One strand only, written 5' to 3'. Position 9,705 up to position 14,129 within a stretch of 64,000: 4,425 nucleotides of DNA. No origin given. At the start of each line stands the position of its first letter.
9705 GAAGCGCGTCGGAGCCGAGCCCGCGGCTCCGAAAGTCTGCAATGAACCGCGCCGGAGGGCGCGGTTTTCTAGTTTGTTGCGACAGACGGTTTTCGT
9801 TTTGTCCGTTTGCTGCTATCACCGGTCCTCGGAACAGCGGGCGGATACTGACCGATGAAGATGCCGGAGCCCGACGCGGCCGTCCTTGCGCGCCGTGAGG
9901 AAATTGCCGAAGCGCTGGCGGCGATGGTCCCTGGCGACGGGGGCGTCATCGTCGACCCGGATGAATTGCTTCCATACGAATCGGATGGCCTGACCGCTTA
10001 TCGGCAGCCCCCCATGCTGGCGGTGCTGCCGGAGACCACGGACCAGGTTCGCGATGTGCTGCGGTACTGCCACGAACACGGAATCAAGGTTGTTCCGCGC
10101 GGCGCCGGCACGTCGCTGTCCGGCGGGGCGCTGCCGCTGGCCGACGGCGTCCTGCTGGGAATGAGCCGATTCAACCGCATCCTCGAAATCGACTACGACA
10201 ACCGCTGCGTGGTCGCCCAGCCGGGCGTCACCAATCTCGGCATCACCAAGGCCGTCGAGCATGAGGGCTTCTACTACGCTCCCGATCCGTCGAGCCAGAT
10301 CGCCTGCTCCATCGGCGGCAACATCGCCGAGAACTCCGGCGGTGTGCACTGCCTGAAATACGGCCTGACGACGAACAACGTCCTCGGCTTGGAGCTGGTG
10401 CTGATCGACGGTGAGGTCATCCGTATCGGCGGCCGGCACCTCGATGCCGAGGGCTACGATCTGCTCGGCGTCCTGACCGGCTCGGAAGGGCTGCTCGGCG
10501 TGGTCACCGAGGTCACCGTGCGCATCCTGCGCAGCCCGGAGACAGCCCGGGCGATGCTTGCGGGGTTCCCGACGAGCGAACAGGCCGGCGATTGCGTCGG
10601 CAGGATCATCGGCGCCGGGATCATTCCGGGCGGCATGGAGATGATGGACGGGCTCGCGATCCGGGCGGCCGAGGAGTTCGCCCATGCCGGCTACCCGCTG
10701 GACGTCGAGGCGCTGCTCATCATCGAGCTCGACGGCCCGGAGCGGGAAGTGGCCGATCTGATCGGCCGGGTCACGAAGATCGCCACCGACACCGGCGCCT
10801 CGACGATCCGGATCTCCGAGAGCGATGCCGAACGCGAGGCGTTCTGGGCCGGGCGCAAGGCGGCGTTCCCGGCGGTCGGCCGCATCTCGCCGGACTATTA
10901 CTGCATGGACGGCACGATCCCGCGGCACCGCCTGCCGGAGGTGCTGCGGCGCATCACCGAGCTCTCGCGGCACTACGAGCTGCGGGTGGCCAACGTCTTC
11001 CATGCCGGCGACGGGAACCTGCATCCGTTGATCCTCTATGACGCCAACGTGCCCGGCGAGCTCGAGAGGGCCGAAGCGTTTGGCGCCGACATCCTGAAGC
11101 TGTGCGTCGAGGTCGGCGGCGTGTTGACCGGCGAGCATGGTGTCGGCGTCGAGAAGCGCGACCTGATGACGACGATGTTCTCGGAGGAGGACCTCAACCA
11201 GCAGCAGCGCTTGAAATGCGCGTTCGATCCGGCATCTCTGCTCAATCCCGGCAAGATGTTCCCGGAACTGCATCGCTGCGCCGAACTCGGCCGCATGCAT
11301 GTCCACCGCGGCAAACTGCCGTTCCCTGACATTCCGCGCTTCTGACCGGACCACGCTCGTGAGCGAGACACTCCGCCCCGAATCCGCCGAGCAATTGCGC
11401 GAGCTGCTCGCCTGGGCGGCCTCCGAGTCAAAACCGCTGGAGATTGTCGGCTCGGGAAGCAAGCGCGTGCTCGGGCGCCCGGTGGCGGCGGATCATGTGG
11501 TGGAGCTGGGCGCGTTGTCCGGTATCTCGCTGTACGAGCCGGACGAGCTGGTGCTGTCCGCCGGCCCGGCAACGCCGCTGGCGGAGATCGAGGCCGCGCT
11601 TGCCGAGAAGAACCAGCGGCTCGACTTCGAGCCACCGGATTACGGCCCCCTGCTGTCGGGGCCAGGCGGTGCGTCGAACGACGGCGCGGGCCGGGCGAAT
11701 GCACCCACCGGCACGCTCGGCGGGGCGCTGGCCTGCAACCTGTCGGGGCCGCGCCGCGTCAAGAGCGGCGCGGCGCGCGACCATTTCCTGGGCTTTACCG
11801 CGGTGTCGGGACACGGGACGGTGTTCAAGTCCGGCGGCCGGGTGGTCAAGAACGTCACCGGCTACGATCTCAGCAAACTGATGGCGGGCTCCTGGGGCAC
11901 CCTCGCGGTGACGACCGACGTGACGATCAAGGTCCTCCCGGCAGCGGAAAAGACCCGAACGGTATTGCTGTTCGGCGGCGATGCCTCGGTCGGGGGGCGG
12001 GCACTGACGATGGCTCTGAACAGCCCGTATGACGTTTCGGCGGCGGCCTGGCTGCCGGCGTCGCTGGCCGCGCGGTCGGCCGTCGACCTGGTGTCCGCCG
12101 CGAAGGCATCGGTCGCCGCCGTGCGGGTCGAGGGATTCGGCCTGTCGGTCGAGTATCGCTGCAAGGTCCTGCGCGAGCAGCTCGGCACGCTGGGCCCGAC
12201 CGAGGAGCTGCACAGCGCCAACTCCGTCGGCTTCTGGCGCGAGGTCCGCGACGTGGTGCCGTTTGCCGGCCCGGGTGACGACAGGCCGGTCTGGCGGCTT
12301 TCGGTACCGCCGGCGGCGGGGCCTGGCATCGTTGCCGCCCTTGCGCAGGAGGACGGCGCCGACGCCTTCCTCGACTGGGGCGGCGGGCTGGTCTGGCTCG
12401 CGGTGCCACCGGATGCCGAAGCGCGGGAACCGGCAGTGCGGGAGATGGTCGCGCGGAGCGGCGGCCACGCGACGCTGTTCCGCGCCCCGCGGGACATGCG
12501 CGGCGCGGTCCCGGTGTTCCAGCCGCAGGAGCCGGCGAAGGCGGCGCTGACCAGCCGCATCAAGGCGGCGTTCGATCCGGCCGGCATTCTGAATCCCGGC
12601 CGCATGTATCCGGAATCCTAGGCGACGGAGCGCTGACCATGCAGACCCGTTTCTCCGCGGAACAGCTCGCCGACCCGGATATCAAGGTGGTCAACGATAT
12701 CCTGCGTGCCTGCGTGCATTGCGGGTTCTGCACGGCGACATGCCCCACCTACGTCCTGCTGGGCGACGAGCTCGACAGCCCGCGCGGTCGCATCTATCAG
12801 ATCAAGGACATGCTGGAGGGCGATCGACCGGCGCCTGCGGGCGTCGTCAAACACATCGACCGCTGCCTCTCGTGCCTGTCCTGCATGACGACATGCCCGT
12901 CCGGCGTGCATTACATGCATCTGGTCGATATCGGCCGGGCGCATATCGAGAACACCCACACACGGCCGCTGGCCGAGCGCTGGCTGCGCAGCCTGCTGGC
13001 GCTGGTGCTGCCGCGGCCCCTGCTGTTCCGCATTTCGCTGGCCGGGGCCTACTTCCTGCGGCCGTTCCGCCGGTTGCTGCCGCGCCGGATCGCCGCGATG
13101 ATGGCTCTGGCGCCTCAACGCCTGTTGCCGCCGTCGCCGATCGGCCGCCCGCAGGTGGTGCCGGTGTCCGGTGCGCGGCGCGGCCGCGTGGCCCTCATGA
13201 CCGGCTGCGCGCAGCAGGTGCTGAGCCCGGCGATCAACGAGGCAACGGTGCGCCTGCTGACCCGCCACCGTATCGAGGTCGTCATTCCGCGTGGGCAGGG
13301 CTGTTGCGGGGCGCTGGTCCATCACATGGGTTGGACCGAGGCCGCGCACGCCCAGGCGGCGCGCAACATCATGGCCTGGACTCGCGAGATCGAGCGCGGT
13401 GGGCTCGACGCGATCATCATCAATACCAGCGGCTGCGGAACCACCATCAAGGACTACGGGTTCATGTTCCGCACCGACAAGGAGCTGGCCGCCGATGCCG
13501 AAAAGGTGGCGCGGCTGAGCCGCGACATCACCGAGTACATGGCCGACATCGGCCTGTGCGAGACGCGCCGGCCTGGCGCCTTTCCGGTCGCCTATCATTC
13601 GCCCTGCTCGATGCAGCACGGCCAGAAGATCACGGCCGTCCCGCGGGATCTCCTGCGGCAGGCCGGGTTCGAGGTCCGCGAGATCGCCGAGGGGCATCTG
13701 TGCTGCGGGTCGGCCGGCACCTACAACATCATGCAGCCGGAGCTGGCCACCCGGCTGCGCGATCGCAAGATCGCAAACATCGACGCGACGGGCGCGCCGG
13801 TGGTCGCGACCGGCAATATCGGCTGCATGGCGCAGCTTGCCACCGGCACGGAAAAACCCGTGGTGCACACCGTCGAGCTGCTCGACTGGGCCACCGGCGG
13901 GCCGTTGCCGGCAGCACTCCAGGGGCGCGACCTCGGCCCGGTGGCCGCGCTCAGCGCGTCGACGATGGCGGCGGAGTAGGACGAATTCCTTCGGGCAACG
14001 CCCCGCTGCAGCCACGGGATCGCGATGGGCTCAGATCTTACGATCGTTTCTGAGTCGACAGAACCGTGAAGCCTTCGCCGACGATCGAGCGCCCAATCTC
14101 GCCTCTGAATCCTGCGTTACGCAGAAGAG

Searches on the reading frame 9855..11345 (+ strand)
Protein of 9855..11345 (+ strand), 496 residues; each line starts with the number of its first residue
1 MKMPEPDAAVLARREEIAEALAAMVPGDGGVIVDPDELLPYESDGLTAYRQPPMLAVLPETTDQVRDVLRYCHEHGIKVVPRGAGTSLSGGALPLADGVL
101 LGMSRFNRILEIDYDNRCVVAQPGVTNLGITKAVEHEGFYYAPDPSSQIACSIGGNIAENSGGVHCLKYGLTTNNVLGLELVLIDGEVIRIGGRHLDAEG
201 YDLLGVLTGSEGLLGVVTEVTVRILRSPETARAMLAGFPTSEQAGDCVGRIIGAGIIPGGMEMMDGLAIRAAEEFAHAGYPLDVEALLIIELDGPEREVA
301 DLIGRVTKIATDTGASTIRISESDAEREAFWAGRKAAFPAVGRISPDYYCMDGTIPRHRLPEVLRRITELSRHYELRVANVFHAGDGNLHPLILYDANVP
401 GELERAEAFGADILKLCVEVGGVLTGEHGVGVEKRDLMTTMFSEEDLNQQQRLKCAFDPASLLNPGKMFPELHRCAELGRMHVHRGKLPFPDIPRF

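Call 73: search_protein_families(library=pfam, proteins=[window:9855-11345:+], max_evalue=0.00001)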
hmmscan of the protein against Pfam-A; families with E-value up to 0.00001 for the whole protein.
window:9855-11345:+ (496 aa): 2 families
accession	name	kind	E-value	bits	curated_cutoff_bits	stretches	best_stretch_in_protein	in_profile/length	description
PF02913.24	FAD-oxidase_C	-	4.6e-68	230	21.2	1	228-468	2-248/248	FAD linked oxidases, C-terminal domain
PF01565.28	FAD_binding_4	-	2.8e-41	140.9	26.4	1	55-192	3-139/139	FAD binding domain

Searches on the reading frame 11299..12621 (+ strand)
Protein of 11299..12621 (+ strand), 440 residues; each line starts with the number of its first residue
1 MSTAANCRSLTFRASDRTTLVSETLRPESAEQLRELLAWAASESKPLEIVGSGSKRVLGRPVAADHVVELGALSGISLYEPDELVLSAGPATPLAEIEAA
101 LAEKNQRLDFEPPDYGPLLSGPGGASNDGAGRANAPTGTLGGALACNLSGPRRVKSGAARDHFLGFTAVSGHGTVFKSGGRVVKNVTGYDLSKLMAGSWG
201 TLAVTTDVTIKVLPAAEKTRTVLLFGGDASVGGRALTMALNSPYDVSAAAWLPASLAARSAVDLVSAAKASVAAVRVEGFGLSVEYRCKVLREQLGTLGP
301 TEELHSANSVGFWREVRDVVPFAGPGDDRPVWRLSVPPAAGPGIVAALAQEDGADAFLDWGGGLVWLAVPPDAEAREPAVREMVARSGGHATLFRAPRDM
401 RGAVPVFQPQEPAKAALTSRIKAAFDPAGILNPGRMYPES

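Call 73: search_protein_families(library=pfam, proteins=[window:11299-12621:+], max_evalue=0.00001)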
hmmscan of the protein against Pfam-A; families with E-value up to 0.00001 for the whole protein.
window:11299-12621:+ (440 aa): 1 family
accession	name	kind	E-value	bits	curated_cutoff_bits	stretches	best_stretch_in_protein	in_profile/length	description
PF01565.28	FAD_binding_4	-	2.8e-19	69.6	26.4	1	25-118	5-98/139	FAD binding domain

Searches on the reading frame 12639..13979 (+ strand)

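Call 73: search_protein_families(library=pfam, proteins=[window:12639-13979:+], max_evalue=0.00001)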
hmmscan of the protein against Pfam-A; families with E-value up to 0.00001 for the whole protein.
window:12639-13979:+ (446 aa): 8 families
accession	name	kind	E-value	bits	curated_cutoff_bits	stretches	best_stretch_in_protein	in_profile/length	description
PF02754.22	CCG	-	5.1e-28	97.4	20.6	2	317-400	1-84/85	Cysteine-rich domain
PF13183.11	Fer4_8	-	2.7e-11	44.3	27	1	22-90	2-68/68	4Fe-4S dicluster domain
PF12838.12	Fer4_7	-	2.9e-10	40.9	27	1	25-90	2-52/52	4Fe-4S dicluster domain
PF13534.11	Fer4_17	-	2.4e-09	38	22.2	1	24-90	1-60/61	4Fe-4S dicluster domain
PF13237.11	Fer4_10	-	1.9e-07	31.4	25.5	0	22-87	6-53/53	4Fe-4S dicluster domain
PF13484.11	Fer4_16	-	2.2e-06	28.8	30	1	25-88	2-65/66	4Fe-4S double cluster binding domain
PF12837.12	Fer4_6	-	2.6e-06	27.6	25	0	24-40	8-24/24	4Fe-4S binding domain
PF13187.11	Fer4_9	-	3.7e-06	27.3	27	0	24-89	1-50/52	4Fe-4S dicluster domain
